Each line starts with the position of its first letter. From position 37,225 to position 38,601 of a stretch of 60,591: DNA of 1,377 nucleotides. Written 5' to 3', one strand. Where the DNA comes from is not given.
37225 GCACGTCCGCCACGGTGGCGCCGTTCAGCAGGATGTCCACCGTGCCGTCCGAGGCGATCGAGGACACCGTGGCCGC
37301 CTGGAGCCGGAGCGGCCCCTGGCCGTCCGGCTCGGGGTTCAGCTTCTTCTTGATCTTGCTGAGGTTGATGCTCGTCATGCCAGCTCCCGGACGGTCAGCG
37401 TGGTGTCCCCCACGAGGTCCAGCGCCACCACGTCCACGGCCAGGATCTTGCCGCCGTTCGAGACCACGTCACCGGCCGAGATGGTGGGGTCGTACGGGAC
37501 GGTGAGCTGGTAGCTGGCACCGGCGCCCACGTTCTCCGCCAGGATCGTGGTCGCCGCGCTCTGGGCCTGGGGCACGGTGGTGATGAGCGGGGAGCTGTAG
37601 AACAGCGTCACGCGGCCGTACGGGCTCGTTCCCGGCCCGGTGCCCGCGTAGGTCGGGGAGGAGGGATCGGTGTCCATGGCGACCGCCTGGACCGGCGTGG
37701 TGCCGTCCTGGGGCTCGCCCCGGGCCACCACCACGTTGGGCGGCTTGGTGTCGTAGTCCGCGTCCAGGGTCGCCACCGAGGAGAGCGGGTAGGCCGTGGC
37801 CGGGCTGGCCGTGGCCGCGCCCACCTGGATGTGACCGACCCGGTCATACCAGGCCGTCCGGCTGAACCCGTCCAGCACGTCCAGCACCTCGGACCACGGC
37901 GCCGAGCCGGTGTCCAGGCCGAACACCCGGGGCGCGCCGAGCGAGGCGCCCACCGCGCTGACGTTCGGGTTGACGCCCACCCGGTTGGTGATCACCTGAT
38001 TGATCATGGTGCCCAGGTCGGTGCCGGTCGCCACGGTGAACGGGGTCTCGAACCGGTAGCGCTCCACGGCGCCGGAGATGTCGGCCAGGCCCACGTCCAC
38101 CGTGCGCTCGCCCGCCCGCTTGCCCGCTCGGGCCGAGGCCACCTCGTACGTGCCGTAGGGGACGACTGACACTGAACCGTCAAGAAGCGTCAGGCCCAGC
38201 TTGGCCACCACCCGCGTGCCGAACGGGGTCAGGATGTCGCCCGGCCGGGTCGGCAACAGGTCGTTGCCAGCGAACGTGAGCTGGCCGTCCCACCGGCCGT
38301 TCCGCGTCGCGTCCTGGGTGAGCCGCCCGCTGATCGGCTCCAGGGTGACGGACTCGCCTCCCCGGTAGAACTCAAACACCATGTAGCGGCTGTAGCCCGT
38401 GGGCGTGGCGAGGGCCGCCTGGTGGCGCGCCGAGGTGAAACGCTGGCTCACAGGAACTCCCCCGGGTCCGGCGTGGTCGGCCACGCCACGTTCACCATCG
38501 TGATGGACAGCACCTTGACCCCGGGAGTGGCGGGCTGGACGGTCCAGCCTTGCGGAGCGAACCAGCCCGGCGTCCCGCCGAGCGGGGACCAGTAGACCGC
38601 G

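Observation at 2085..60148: An 18-bp dyad, TTGAC-N8-GTCAA, occurs far above chance and is written into coding sequence with rare codons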

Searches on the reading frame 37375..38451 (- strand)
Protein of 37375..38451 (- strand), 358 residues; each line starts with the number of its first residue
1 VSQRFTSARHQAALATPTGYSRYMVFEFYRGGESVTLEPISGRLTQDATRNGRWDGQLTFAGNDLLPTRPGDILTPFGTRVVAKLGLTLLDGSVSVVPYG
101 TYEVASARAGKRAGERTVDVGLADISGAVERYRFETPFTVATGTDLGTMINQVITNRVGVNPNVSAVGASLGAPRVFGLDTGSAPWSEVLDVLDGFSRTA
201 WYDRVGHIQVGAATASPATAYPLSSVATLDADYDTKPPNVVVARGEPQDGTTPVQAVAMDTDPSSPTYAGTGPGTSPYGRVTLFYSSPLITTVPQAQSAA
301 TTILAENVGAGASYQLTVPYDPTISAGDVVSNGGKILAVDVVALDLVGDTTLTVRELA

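Call 21: find_related_loci(query=window:37375-38451:-, collection=viral_contigs, flank=10000)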
Query window:37375-38451:- (358 aa) in viral_contigs; peptide patterns used: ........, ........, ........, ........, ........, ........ (x = any residue, [..] = any of these).
25 stretches matched a pattern; 15 encode a relative of the query (tblastn E <= 1e-3); 15 distinct loci.
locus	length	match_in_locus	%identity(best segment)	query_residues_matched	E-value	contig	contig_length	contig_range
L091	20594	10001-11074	81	1-358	0e+0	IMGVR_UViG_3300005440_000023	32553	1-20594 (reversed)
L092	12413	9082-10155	74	1-358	2e-173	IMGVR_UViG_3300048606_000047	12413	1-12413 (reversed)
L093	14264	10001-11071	71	1-357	2e-172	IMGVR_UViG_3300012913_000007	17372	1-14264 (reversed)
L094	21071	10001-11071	72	1-357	3e-170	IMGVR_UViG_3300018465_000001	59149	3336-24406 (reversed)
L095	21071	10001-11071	69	1-357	1e-166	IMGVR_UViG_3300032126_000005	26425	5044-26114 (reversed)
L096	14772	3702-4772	69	1-357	1e-166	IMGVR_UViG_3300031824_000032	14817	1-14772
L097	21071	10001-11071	69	1-357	1e-166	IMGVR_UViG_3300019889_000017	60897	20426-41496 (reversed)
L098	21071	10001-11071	71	1-357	8e-166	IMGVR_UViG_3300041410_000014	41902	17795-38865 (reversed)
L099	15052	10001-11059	69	5-358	1e-161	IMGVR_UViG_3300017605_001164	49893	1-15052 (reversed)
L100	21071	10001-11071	68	1-357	8e-155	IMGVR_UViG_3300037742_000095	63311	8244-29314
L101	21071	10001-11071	66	1-357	3e-154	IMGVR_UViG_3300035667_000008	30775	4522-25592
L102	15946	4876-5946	64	1-357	6e-146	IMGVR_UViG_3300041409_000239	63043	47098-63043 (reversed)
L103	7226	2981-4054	58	1-358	3e-124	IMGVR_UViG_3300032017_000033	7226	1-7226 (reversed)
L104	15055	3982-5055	58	1-358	3e-124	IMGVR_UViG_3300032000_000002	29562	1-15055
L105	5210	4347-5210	58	4-290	5e-100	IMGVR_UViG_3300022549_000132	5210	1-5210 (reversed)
